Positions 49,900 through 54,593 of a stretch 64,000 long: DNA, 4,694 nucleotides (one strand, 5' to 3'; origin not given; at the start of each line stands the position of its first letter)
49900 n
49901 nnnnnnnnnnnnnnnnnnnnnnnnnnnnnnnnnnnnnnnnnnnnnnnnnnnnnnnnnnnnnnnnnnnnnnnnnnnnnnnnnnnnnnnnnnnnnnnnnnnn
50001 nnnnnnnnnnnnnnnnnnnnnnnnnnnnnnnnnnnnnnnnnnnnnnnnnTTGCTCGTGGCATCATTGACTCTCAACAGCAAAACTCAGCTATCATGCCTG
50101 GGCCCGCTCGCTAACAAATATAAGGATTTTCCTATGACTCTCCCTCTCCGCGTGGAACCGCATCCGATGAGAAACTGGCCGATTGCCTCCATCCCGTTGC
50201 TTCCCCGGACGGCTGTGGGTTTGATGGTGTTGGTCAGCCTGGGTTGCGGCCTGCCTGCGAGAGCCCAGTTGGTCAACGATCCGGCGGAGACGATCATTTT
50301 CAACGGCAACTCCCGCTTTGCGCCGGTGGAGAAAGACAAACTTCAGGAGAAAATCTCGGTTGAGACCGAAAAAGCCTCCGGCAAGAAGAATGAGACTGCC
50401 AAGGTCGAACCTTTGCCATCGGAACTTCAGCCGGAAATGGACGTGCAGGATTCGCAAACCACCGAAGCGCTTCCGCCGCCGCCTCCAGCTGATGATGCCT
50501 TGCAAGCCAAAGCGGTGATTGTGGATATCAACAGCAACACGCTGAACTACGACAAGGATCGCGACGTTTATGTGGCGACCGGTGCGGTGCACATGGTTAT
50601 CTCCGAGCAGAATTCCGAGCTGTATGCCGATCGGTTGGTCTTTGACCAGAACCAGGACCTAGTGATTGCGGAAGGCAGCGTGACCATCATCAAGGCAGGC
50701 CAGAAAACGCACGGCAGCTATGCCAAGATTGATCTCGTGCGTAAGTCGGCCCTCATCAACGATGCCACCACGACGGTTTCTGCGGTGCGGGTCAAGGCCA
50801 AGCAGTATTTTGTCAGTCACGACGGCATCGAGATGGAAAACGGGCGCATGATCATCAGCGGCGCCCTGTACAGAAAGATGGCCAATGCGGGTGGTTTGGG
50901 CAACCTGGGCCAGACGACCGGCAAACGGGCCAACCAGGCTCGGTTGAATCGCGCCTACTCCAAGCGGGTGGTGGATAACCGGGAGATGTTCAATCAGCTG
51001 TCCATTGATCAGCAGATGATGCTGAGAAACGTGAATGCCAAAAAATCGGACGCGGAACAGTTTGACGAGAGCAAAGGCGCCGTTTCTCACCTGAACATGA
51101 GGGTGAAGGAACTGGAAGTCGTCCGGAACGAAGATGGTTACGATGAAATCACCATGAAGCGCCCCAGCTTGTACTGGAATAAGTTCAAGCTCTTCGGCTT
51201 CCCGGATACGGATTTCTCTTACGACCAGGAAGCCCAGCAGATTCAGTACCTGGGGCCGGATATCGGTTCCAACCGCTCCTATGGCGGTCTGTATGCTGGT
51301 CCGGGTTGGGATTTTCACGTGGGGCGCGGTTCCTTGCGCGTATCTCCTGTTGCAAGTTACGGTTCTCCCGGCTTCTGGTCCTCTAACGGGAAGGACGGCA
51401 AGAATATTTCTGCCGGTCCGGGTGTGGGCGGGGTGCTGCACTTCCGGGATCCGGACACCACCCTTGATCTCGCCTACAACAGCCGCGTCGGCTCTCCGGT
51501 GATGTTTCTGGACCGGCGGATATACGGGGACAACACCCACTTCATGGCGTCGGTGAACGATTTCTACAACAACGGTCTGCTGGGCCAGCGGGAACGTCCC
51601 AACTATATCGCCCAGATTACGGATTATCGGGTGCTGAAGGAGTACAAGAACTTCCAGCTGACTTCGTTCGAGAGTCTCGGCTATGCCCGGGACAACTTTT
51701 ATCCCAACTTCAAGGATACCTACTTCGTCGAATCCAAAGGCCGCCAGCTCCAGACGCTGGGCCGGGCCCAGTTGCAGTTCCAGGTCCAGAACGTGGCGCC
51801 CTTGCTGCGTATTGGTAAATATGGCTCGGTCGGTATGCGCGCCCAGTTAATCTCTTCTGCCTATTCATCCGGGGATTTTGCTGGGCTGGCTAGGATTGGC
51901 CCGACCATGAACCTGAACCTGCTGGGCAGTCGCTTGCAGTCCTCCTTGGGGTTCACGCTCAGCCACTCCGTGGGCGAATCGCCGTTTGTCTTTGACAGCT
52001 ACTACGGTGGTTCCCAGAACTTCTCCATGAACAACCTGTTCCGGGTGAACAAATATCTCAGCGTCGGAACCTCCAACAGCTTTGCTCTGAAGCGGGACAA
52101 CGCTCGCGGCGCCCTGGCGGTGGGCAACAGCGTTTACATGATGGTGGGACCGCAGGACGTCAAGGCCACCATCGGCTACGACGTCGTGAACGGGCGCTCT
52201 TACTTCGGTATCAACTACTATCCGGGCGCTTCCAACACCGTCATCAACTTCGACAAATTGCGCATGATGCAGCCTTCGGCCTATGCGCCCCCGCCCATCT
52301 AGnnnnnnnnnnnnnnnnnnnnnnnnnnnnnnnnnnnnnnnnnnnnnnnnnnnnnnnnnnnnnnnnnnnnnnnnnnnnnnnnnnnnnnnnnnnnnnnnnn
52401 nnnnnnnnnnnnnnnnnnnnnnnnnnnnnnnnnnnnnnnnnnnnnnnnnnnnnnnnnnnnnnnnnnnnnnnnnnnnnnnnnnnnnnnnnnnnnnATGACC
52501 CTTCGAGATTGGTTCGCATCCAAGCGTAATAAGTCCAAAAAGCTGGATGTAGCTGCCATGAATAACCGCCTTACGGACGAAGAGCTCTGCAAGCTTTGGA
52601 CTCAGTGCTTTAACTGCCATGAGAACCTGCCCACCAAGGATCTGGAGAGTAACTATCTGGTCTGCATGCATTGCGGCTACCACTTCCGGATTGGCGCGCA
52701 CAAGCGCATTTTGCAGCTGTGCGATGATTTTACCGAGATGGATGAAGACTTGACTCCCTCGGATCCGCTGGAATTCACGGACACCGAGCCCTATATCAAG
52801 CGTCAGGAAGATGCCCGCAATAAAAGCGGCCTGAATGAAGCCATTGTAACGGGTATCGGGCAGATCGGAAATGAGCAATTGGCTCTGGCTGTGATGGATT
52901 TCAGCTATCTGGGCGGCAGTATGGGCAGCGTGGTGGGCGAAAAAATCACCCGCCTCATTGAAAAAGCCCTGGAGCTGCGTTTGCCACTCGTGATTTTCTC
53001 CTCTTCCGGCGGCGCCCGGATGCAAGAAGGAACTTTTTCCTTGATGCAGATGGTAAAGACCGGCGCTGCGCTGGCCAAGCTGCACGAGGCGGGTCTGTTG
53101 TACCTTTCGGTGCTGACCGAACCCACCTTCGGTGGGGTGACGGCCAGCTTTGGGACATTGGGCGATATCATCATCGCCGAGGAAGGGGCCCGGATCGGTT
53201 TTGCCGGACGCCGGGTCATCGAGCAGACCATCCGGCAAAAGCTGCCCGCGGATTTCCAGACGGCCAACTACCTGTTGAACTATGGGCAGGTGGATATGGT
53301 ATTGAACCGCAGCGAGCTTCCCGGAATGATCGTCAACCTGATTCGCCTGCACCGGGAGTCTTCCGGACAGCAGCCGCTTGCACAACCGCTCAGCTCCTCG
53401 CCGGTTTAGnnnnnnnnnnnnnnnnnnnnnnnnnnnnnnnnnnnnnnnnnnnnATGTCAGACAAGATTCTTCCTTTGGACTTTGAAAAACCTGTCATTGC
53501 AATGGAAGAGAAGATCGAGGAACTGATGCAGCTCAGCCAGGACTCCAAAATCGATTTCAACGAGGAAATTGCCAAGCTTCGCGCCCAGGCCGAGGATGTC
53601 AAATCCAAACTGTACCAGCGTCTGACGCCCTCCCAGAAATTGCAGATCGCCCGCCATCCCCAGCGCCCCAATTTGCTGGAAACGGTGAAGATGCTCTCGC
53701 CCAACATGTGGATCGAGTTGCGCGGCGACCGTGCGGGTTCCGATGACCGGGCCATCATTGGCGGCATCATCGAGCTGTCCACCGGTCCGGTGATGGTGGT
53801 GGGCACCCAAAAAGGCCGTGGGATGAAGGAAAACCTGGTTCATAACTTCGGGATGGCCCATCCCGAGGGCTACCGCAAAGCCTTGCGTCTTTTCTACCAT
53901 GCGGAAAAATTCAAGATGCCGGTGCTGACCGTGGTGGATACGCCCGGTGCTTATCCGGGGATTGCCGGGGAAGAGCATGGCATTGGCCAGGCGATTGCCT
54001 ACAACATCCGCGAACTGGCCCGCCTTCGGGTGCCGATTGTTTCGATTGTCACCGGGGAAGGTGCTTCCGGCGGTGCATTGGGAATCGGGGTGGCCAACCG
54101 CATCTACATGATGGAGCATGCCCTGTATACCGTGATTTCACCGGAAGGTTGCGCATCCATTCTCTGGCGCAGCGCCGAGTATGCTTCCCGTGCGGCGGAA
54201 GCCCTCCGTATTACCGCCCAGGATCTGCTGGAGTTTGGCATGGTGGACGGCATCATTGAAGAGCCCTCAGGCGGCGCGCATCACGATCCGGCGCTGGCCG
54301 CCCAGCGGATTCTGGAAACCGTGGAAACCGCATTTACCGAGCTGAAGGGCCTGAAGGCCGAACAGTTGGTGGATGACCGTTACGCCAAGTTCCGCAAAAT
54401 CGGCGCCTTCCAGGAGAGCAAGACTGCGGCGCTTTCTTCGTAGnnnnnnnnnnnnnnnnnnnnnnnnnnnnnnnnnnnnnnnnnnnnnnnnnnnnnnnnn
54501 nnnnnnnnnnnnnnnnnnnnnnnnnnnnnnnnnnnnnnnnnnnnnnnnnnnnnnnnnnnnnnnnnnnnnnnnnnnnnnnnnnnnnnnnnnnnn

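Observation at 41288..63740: Dispersed family of giant Flp-type pilins with a conserved scaffold and a variable C-terminal patch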

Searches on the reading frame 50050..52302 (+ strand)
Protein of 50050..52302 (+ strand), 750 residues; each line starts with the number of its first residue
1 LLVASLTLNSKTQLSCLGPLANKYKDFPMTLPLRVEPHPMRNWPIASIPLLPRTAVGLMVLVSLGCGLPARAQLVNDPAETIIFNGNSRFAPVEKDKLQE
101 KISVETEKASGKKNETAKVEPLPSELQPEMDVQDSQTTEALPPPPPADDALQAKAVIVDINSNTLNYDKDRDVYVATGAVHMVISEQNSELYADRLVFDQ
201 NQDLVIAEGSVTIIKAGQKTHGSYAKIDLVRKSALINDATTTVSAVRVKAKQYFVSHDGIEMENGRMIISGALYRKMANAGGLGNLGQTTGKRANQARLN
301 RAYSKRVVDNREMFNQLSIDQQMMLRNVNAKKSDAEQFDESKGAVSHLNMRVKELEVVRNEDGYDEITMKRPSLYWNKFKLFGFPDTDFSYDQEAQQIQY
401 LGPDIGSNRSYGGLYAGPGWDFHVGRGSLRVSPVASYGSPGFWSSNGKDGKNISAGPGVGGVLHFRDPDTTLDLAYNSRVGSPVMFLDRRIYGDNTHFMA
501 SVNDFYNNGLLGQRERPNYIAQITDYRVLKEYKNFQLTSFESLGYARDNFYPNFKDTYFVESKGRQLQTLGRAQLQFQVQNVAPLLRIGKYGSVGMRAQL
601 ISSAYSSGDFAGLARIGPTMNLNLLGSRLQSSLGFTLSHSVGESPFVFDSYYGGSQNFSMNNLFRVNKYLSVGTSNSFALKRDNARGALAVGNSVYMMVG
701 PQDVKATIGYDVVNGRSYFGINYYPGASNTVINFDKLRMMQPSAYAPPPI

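Call 11: search_protein_families(library=pfam, proteins=[window:50050-52302:+], max_evalue=0.001)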
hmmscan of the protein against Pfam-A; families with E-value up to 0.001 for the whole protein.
window:50050-52302:+ (750 aa): 0 families

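Call 42: search_protein_families(library=pfam, proteins=[window:50050-52302:+], max_evalue=0.1)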
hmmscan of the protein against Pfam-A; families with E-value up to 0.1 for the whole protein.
window:50050-52302:+ (750 aa): 0 families

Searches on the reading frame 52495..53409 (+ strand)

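Call 11: search_protein_families(library=pfam, proteins=[window:52495-53409:+], max_evalue=0.001)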
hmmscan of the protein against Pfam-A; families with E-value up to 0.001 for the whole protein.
window:52495-53409:+ (304 aa): 2 families
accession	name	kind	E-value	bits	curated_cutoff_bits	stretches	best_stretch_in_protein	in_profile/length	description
PF01039.27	Carboxyl_trans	-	3.6e-19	69.2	22.3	1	98-246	27-177/493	Carboxyl transferase domain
PF17848.7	Zn_ribbon_ACC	-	0.00017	22.1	24.5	1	35-60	1-26/26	Acetyl-CoA carboxylase zinc finger domain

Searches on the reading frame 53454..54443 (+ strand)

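Call 11: search_protein_families(library=pfam, proteins=[window:53454-54443:+], max_evalue=0.001)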
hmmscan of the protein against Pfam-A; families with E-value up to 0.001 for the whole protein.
window:53454-54443:+ (329 aa): 3 families
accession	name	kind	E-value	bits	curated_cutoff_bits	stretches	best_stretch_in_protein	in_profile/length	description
PF03255.19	ACCA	-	1.2e-130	435.7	23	1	8-317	2-310/310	Acetyl co-enzyme A carboxylase carboxyltransferase-like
PF01039.27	Carboxyl_trans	-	2e-15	56.8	22.3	1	110-249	293-428/493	Carboxyl transferase domain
PF06833.16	MdcE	-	0.00015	22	32.7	1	154-262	27-139/196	Malonate decarboxylase gamma subunit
